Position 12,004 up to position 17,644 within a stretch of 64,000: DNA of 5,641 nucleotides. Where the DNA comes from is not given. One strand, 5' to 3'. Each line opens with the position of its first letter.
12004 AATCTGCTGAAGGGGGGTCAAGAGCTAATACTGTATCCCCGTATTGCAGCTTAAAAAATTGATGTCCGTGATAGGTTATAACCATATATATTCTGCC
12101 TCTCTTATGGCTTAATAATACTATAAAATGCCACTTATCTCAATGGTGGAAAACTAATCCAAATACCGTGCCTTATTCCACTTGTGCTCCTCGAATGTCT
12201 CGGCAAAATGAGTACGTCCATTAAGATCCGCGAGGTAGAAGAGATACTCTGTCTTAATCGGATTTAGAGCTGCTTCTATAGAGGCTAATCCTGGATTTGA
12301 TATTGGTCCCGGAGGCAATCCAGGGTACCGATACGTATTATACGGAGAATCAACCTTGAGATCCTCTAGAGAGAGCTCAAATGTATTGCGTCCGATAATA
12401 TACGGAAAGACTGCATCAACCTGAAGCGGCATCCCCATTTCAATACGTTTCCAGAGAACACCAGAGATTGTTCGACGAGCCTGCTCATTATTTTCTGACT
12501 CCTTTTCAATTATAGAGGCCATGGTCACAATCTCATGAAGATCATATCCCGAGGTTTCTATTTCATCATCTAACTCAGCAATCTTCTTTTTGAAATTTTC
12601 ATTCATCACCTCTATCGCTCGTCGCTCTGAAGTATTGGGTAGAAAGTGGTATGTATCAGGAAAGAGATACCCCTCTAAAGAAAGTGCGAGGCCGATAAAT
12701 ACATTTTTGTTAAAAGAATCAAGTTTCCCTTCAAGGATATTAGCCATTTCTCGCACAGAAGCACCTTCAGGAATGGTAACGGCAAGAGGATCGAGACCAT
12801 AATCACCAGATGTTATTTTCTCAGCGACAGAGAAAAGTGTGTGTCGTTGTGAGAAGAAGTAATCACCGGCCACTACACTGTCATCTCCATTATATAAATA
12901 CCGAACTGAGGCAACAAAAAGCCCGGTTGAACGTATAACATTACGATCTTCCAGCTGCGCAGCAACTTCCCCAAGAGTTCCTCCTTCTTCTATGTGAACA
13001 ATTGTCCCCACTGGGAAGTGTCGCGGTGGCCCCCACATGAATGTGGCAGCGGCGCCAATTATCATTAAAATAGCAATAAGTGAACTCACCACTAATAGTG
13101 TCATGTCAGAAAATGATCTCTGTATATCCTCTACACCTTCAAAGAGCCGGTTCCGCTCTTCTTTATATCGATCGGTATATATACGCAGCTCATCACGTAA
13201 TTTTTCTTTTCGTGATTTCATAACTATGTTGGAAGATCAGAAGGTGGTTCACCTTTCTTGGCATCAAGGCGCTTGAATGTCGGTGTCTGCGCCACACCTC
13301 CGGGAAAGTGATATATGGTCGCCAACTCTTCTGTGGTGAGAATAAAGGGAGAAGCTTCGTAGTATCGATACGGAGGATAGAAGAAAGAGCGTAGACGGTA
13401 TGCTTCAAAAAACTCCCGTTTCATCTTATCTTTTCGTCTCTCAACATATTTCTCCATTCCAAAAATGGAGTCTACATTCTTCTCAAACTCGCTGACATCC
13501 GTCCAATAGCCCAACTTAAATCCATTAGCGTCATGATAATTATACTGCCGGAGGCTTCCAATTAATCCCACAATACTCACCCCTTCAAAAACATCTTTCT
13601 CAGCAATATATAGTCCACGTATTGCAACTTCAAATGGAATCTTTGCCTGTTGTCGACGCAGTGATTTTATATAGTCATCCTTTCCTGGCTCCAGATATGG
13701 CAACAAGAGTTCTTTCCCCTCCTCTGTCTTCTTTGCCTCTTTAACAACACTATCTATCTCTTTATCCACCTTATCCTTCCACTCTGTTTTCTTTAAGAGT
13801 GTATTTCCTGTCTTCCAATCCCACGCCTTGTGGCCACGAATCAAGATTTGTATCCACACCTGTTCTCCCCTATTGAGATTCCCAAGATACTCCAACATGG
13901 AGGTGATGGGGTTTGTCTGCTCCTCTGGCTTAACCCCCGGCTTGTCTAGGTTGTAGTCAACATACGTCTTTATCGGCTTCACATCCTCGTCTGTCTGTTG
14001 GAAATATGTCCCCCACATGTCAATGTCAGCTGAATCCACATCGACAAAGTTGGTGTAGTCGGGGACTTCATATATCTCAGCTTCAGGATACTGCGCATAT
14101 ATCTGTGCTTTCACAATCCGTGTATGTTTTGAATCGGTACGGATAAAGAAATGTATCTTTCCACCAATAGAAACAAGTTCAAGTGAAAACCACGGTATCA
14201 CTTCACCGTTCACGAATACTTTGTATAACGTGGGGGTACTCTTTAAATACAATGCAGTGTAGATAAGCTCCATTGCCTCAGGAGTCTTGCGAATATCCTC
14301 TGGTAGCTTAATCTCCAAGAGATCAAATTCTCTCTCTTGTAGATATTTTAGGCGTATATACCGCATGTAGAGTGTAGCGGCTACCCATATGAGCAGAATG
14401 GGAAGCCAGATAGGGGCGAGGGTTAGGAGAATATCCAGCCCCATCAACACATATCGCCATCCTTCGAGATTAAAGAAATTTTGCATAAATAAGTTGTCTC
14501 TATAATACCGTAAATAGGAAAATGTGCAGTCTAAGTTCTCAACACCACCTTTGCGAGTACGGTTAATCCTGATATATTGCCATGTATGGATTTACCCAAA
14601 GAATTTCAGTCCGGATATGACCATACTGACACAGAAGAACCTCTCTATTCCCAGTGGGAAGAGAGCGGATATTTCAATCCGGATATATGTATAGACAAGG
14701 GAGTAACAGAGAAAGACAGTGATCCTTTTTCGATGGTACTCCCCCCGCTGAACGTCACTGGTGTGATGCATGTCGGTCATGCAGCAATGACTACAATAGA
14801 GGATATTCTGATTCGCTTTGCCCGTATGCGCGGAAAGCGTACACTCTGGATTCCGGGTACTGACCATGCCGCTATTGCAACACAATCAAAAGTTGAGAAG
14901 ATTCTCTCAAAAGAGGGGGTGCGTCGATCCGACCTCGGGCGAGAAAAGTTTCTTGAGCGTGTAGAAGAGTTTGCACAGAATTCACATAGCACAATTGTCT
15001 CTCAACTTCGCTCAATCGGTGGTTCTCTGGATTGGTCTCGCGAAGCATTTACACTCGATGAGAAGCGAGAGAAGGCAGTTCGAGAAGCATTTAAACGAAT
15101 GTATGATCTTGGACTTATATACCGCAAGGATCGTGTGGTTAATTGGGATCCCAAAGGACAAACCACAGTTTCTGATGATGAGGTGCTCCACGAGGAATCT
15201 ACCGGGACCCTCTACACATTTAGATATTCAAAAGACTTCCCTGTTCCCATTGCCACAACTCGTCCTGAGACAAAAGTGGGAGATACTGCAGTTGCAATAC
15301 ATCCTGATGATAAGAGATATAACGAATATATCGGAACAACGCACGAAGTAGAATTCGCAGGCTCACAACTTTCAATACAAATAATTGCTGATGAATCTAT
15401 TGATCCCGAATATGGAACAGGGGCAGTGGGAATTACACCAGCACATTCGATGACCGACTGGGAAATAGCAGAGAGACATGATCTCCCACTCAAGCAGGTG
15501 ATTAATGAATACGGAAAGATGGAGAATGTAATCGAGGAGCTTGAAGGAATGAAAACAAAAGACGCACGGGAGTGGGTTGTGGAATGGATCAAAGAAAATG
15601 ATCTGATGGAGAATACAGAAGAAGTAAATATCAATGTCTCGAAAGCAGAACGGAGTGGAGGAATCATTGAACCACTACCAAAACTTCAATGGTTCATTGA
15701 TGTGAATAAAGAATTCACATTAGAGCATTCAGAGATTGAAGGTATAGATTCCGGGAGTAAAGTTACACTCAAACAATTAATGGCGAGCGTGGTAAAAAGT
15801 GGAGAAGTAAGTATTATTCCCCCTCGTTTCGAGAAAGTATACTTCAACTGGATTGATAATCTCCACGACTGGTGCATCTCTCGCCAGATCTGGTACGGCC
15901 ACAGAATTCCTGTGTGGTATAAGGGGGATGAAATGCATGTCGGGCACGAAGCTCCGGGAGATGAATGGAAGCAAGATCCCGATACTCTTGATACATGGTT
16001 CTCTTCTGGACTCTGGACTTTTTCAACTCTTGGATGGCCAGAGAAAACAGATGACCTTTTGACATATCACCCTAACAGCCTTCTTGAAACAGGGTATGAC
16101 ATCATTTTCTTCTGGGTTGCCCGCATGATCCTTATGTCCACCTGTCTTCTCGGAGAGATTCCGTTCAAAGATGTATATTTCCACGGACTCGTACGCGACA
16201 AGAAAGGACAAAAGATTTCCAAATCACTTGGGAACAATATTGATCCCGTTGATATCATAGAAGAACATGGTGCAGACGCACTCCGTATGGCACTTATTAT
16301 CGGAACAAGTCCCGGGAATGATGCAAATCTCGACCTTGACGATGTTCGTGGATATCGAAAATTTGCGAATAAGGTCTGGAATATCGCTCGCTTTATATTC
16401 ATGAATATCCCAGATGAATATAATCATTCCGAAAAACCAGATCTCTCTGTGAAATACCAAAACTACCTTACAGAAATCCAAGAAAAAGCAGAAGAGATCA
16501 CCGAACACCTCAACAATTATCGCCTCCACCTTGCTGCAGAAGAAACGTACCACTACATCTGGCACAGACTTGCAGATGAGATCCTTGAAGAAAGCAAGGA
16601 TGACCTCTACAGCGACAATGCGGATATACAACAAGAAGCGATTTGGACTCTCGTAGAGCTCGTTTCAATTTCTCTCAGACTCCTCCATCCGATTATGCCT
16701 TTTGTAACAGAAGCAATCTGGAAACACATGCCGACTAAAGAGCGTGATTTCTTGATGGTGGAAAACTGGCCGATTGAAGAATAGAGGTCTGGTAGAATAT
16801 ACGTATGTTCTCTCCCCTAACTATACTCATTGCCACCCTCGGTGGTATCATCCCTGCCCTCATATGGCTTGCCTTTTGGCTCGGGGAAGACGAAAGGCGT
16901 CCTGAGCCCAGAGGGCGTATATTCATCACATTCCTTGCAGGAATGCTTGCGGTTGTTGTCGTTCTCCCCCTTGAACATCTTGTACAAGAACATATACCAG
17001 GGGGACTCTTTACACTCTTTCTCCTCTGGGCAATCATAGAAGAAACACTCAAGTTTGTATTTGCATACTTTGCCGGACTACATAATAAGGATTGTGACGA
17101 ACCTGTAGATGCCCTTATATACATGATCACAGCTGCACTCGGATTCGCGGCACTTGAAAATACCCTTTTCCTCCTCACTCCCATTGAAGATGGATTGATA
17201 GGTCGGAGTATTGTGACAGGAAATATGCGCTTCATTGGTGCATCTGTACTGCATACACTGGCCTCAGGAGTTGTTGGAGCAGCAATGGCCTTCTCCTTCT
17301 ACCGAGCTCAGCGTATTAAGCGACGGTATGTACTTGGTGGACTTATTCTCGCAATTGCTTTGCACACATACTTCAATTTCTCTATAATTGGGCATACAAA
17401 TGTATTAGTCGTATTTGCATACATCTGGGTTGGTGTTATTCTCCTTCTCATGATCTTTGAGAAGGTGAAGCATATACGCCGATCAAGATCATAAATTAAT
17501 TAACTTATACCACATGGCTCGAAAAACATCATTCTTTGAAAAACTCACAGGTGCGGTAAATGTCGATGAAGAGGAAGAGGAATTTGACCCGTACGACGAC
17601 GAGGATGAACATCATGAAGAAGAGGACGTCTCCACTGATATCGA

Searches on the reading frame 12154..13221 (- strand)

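Call 5: search_protein_families(library=pfam, proteins=[window:12154-13221:-], max_evalue=0.01)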
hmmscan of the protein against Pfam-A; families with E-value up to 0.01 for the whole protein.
window:12154-13221:- (355 aa): 1 family
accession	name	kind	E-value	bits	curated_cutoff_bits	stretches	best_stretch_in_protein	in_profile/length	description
PF02618.21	YceG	-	3.3e-74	250.3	32.4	1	75-351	1-274/275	YceG-like family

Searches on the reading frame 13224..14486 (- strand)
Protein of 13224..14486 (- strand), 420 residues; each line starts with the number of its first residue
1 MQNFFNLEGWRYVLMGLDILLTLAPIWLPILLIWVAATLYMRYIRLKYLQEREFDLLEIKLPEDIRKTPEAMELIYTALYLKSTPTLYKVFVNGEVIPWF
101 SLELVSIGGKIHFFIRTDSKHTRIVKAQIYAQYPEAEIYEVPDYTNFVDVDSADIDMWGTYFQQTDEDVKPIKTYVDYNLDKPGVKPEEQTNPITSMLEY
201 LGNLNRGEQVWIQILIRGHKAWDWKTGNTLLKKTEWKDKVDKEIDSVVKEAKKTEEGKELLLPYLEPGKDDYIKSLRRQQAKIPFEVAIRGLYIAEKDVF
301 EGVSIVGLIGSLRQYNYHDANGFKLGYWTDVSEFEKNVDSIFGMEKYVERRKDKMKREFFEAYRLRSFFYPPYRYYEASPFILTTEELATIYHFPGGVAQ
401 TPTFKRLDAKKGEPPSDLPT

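Call 3: search_protein_families(library=pfam, proteins=[window:13224-14486:-], max_evalue=0.1)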
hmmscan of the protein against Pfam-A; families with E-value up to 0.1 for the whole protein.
window:13224-14486:- (420 aa): 0 families

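Call 6: search_protein_families(library=ncbifam, proteins=[window:13224-14486:-], max_evalue=0.01)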
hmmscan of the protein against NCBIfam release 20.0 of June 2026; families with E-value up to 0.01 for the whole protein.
window:13224-14486:- (420 aa): 0 families

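Call 22: search_solved_structures(query=window:13224-14486:-, max_evalue=1)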
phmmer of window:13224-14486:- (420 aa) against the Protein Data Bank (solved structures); distinct sequences matched with E-value up to 1: 0.

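Call 89: search_protein_families(library=padloc, proteins=[window:13224-14486:-], max_evalue=0.001)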
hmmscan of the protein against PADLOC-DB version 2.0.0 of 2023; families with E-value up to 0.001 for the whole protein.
window:13224-14486:- (420 aa): 0 families

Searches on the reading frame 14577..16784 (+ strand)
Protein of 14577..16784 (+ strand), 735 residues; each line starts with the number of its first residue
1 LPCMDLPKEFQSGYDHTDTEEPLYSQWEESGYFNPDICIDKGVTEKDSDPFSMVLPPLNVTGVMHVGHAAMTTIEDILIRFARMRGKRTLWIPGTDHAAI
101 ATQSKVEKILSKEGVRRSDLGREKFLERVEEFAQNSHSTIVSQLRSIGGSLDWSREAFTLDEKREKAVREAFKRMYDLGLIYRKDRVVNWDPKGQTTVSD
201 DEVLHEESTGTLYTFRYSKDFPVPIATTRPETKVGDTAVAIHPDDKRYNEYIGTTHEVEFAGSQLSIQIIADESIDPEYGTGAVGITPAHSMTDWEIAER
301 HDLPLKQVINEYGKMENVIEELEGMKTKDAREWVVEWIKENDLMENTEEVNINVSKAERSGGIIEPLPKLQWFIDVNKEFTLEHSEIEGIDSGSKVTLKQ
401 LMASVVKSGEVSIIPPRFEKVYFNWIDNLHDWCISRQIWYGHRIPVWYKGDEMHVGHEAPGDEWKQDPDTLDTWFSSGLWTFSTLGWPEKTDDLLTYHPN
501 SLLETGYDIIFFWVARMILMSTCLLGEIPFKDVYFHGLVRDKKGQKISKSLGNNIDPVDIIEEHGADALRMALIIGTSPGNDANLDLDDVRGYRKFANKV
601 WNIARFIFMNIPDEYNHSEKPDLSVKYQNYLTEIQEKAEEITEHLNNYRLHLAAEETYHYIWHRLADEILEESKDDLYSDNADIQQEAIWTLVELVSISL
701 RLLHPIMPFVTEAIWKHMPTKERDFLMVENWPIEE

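Call 5: search_protein_families(library=pfam, proteins=[window:14577-16784:+], max_evalue=0.01)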
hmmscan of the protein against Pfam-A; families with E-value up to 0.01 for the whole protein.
window:14577-16784:+ (735 aa): 5 families
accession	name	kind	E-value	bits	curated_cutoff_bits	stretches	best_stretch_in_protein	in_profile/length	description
PF00133.28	tRNA-synt_1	-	2.5e-122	409.1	22.7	2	23-455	2-254/414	tRNA synthetases class I (I, L, M and V)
PF08264.19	Anticodon_1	-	4e-25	88.9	25.1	1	630-733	4-106/148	Anticodon-binding domain of tRNA ligase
PF09334.17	tRNA-synt_1g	-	1.2e-18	67.5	20.1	2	60-203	10-135/391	tRNA synthetases class I (M)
PF13603.12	tRNA-synt_1_2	-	1.4e-08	34.9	25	1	268-318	99-149/185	Leucyl-tRNA synthetase, editing domain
PF01406.26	tRNA-synt_1e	-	7e-05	22.8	27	1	506-574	214-281/301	tRNA synthetases class I (C) catalytic domain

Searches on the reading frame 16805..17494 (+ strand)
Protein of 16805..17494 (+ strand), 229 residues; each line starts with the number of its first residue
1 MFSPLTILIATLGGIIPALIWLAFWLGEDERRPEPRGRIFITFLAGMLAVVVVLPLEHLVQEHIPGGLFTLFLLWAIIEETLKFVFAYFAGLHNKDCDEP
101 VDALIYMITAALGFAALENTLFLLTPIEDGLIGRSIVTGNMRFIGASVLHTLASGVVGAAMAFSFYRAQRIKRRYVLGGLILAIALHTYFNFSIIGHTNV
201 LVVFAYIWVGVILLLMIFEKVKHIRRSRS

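Call 5: search_protein_families(library=pfam, proteins=[window:16805-17494:+], max_evalue=0.01)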
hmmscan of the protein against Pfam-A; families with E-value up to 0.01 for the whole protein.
window:16805-17494:+ (229 aa): 2 families
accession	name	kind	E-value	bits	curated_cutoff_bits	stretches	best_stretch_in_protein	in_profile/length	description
PF13367.11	PrsW-protease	-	7.8e-25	88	23.5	1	34-215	1-194/196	PrsW family intramembrane metalloprotease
PF19554.4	DUF6077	-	0.008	15.4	27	0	14-53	266-305/354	Family of unknown function (DUF6077)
